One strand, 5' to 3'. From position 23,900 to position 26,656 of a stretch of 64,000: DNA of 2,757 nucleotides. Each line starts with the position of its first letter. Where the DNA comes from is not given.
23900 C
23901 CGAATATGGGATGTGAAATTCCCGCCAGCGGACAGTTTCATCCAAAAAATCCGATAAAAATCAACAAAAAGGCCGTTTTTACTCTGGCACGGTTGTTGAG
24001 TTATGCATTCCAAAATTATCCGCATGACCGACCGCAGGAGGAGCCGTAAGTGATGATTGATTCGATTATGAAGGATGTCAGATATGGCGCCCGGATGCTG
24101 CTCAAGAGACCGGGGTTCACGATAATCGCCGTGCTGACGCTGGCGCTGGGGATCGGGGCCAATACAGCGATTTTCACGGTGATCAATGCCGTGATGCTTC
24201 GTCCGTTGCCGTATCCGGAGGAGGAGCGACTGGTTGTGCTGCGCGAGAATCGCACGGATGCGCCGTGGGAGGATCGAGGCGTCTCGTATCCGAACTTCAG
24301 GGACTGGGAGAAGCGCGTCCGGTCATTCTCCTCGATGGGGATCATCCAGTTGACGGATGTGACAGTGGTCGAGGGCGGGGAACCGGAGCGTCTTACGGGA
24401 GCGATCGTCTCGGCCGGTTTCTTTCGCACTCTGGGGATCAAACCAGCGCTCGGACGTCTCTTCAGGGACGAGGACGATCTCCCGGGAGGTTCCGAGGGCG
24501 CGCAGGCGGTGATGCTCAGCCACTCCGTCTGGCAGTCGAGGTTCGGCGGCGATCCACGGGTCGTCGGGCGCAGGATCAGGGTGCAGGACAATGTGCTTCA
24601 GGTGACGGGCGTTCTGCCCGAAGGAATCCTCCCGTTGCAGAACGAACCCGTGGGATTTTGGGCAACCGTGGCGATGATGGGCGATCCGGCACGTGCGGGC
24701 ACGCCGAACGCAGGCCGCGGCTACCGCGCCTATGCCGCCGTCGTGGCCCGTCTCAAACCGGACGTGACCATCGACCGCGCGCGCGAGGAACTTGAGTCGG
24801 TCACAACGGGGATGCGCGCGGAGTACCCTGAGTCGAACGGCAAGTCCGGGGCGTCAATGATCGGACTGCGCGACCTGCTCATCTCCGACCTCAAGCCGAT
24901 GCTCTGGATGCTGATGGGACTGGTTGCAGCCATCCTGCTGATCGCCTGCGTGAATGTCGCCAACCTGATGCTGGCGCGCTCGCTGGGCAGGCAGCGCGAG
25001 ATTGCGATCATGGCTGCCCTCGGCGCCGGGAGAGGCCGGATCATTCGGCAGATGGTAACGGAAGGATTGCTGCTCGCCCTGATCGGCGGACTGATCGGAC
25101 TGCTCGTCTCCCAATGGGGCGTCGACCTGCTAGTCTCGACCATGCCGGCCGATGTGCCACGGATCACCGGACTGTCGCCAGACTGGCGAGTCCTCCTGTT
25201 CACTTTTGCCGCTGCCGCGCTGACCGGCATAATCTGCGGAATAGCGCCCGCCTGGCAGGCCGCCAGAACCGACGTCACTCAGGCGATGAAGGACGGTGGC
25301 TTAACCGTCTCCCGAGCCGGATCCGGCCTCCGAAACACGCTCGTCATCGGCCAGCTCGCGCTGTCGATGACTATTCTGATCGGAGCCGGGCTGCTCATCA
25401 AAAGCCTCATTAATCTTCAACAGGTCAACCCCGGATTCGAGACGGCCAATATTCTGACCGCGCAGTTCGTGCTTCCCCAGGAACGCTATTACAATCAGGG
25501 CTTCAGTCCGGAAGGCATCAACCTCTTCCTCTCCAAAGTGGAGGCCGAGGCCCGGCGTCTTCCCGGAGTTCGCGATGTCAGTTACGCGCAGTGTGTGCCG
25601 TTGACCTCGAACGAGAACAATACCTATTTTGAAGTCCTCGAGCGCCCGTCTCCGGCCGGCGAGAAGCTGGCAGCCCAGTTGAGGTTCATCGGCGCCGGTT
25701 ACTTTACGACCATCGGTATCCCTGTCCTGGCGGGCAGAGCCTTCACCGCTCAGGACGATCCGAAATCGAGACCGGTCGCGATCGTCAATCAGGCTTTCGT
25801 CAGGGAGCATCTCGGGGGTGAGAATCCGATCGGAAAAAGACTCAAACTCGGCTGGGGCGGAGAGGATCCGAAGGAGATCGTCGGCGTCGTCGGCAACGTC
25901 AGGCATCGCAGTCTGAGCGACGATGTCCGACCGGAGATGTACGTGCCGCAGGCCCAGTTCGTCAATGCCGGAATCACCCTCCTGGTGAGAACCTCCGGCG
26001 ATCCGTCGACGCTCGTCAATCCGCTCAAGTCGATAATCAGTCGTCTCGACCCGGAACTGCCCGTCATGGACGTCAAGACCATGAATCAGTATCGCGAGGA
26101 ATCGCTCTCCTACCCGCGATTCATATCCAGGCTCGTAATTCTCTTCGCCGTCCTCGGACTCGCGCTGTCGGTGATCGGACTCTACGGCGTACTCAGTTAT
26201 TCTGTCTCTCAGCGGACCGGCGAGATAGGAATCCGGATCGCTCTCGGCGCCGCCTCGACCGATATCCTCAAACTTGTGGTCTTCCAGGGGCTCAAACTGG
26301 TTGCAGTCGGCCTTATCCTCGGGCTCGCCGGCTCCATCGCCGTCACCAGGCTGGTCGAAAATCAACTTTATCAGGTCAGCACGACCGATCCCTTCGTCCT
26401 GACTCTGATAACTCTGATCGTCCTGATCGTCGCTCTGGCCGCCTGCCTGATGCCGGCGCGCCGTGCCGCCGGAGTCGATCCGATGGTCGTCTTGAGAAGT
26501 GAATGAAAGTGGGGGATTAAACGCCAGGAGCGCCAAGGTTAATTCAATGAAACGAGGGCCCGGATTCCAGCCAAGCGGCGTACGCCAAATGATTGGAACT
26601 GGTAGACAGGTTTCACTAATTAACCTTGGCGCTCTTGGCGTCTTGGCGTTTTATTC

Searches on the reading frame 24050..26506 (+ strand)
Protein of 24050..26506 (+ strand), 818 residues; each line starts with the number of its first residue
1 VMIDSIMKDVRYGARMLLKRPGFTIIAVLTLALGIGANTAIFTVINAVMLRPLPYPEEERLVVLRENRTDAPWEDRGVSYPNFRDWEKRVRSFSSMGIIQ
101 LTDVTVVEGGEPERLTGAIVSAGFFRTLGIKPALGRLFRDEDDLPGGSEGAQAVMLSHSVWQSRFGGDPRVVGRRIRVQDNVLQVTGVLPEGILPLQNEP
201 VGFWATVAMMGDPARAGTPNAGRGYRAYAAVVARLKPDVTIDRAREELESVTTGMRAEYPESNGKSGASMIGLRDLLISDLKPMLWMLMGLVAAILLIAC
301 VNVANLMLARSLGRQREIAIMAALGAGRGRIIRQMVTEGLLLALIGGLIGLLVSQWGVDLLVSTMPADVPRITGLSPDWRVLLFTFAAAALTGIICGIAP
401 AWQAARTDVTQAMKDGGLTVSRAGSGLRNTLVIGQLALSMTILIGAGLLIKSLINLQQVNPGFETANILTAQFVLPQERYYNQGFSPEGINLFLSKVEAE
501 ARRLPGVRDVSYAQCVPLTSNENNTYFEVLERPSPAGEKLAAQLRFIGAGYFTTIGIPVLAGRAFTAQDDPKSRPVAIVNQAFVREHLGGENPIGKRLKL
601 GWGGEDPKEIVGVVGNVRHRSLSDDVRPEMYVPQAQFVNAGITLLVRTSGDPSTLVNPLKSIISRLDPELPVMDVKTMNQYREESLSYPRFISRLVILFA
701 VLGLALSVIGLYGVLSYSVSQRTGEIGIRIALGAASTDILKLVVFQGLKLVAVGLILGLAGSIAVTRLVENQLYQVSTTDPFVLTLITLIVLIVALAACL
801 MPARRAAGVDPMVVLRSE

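Call 20: search_protein_families(library=pfam, proteins=[window:24050-26506:+])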
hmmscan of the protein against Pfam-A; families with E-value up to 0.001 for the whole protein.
window:24050-26506:+ (818 aa): 2 families
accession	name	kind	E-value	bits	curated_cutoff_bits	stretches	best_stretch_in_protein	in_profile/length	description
PF12704.14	MacB_PCD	-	3e-35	122.8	27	2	24-250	1-206/207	MacB-like periplasmic core domain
PF02687.27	FtsX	-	1.8e-28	99.4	25.5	2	291-408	3-119/120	FtsX-like permease C-terminal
